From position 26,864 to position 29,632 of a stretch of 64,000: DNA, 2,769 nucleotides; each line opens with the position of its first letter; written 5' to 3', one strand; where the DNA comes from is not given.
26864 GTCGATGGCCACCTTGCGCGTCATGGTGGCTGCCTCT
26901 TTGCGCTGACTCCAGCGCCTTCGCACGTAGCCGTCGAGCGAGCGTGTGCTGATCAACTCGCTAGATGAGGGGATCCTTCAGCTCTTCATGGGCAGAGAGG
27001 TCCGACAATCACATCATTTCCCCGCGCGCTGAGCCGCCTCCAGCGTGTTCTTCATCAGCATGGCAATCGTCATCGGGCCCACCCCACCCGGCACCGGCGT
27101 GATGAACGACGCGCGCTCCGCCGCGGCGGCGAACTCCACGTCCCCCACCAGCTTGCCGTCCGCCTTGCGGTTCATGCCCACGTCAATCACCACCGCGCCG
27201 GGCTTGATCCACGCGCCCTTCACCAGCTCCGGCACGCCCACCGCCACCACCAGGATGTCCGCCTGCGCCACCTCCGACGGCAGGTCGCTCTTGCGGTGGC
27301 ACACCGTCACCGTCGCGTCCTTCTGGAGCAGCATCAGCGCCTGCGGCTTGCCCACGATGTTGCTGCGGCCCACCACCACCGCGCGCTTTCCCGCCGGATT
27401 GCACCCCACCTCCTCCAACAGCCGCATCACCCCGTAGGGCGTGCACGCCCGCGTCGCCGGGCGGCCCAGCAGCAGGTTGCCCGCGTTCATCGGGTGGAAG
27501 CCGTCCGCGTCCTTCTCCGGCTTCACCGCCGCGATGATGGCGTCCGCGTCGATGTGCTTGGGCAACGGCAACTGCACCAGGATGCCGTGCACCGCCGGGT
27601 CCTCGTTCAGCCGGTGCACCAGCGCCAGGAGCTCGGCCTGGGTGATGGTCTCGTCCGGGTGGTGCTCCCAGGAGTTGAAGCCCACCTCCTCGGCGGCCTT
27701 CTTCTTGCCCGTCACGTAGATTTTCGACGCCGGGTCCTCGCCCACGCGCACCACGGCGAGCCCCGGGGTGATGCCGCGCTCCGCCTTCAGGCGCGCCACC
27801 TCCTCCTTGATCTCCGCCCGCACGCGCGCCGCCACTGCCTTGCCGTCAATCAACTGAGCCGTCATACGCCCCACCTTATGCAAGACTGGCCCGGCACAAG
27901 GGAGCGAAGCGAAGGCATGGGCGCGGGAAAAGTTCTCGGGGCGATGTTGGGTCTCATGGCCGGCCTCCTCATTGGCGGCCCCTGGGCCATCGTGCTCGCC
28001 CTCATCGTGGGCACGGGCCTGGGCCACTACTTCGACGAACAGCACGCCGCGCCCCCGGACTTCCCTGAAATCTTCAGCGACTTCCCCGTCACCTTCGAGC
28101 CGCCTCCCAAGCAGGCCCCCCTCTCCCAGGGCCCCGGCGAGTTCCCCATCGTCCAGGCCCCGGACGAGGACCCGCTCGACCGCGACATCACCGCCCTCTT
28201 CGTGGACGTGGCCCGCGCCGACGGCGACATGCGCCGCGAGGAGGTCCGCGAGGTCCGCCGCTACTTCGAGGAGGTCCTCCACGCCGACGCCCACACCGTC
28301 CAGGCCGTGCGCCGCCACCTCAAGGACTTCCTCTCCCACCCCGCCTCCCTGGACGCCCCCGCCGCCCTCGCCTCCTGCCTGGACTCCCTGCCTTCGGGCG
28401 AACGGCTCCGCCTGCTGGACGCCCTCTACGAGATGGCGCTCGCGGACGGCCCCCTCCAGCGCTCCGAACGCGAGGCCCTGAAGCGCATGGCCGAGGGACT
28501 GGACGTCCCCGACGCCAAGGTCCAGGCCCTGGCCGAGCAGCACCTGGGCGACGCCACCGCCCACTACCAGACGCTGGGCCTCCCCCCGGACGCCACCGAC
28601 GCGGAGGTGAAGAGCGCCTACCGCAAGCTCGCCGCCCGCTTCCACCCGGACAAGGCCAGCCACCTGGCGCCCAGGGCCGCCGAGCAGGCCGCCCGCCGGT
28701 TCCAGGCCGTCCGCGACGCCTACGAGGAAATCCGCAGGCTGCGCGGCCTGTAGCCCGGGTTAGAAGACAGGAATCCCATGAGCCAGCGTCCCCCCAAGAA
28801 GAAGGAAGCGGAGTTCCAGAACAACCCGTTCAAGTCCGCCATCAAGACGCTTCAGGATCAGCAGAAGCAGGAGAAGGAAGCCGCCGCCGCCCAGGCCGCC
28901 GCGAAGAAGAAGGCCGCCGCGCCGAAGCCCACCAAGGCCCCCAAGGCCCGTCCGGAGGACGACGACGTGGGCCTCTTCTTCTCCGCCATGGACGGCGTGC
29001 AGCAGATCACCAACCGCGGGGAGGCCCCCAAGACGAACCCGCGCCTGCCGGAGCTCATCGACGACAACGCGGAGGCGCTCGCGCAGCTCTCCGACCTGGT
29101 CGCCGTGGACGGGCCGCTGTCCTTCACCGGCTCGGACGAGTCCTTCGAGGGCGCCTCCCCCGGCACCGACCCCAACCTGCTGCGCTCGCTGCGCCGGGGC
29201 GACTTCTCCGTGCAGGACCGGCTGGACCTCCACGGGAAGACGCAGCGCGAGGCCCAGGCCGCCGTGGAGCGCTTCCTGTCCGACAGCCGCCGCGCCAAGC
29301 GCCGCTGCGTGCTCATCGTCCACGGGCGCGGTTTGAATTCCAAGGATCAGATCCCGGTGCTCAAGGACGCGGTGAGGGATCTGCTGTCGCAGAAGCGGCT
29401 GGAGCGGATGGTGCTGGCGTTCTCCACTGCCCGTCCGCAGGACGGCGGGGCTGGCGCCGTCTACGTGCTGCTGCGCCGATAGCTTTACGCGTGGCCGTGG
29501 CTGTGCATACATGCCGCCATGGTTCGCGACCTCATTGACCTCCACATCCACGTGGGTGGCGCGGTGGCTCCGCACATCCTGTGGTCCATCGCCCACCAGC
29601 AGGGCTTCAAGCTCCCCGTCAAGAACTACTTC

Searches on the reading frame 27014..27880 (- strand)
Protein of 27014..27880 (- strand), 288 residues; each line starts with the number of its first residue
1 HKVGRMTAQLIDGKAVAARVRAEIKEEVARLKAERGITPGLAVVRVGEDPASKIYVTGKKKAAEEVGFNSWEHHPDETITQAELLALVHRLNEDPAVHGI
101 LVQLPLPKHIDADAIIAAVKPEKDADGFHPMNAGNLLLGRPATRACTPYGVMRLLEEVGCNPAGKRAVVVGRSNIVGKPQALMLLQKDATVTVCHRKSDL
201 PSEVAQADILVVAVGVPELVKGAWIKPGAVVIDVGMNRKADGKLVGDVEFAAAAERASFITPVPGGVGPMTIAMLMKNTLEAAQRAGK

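Call 3: search_protein_families(library=pfam, proteins=[window:27014-27880:-], max_evalue=0.01)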
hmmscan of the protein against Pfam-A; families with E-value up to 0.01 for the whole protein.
window:27014-27880:- (288 aa): 2 families
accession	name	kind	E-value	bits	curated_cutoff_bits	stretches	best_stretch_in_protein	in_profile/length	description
PF02882.25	THF_DHG_CYH_C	-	9.1e-69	230.3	27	1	129-285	1-158/160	Tetrahydrofolate dehydrogenase/cyclohydrolase, NAD(P)-binding domain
PF00763.28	THF_DHG_CYH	-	1.4e-44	151.4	32.8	1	11-126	1-115/115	Tetrahydrofolate dehydrogenase/cyclohydrolase, catalytic domain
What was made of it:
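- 27014..27880 (-): folD, the upstream neighbour in the same orientation as the transposase gene; not part of the element. Pfam THF_DHG_CYH and THF_DHG_CYH_C (call 3).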

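Call 12: find_encoding_contigs(protein=window:27014-27880:-, flank=5000, max_places=10)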
Protein window:27014-27880:- (288 aa): no gene with exactly this product is on record in the collection.

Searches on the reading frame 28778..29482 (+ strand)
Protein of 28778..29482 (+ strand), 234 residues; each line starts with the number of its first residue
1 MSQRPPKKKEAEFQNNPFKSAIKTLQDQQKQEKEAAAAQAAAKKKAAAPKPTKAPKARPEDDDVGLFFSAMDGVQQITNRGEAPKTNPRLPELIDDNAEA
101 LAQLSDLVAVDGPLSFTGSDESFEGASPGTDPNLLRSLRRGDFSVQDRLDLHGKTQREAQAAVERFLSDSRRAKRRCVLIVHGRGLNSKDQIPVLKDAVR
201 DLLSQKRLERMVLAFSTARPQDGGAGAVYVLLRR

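Call 17: find_encoding_contigs(protein=window:28778-29482:+, flank=7000, max_places=10)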
Protein window:28778-29482:+ (234 aa): 3 contigs read that carry it; 3 places shown.
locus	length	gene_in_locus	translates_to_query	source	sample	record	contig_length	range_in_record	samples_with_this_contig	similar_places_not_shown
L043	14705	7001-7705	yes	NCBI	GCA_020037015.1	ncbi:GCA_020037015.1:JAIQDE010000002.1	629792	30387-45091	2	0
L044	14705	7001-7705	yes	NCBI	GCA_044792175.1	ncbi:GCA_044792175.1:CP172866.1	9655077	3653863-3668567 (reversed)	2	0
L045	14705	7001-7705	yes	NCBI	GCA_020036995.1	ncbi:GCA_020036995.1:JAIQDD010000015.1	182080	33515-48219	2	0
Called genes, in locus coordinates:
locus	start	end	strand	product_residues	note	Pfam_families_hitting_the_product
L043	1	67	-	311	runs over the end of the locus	PF03747:ADP_ribosyl_GH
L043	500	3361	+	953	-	PF22073:Cep192_D4 (weak), PF07610:DUF1573 (faint), PF12371:TMEM131_like_N (faint), PF15780:ASH (weak), PF22066:Cep192_D8 (faint), PF22544:HYDIN_VesB_CFA65-like_Ig, PF22544:HYDIN_VesB_CFA65-like_Ig, PF15780:ASH (weak), +8 more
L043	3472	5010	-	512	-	PF00691:OmpA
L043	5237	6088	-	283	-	PF00763:THF_DHG_CYH, PF02882:THF_DHG_CYH_C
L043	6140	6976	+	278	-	PF05099:TerB, PF00226:DnaJ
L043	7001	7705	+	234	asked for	PF01713:Smr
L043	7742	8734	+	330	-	PF00962:A_deaminase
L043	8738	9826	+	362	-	PF01180:DHO_dh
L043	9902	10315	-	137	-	-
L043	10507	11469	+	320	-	PF02423:OCD_Mu_crystall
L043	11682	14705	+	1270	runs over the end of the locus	-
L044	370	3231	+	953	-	PF22073:Cep192_D4 (weak), PF07610:DUF1573 (faint), PF12371:TMEM131_like_N (faint), PF15780:ASH (weak), PF22544:HYDIN_VesB_CFA65-like_Ig, PF15780:ASH (weak), PF22544:HYDIN_VesB_CFA65-like_Ig (weak), PF15780:ASH (weak), +8 more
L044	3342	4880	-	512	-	PF00691:OmpA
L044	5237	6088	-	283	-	PF00763:THF_DHG_CYH, PF02882:THF_DHG_CYH_C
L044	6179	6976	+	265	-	PF05099:TerB, PF00226:DnaJ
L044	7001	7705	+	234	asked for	PF01713:Smr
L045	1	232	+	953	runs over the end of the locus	PF22073:Cep192_D4 (weak), PF07610:DUF1573 (faint), PF12371:TMEM131_like_N (faint), PF15780:ASH (weak), PF22066:Cep192_D8 (faint), PF22544:HYDIN_VesB_CFA65-like_Ig, PF22544:HYDIN_VesB_CFA65-like_Ig, PF15780:ASH (weak), +8 more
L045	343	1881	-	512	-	PF00691:OmpA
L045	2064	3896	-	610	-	PF13428:TPR_14 (faint), PF13432:TPR_16 (faint), PF13289:SIR2_2 (weak), PF13431:TPR_17 (faint), PF14559:TPR_19 (faint), PF23914:TPR_CcmH_CycH (faint), PF07719:TPR_2 (faint), PF13181:TPR_8 (faint), +2 more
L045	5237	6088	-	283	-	PF00763:THF_DHG_CYH, PF02882:THF_DHG_CYH_C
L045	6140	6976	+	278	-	PF05099:TerB, PF00226:DnaJ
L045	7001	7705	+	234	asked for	PF01713:Smr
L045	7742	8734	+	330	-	PF00962:A_deaminase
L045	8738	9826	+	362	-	PF01180:DHO_dh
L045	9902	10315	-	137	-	-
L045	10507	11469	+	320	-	PF02423:OCD_Mu_crystall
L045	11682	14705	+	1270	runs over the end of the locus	-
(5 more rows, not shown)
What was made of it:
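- Tried and rejected: The Smr neighbour worked instead (call 17).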

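Call 41: search_protein_families(library=padloc, proteins=[L045:2064-3896:-], max_evalue=0.01)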
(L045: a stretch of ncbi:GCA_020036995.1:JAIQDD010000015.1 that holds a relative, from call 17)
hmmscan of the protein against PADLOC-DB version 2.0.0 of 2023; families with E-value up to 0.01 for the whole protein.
L045:2064-3896:- (610 aa): 8 families
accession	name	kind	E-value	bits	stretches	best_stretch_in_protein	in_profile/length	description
PDLC02419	Aga_SIR2-PNTD1-PNTD2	-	5.5e-24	82.8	1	33-231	72-279/558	Class I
PDLC02420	Aga_SIR2-PNTD1-PNTD2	-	3.2e-20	70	1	35-254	86-309/1010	Class I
PDLC02384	pAgo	-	3.4e-20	69.9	1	28-246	83-305/1030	-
PDLC02401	Aga_SIR2-PNTD1-PNTD2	-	3.6e-19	66.9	1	29-234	41-255/524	Class I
PDLC05061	PDC-S65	-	2.3e-08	31.8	1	64-226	121-281/592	-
PDLC02402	Aga_SIR2-PNTD1-PNTD2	-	2.1e-07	27.4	1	61-228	105-282/876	Class I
PDLC05060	PDC-S65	-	6e-05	20.1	1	64-133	29-98/503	-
PDLC04167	Dsr1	-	0.0038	13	1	147-184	186-224/1248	-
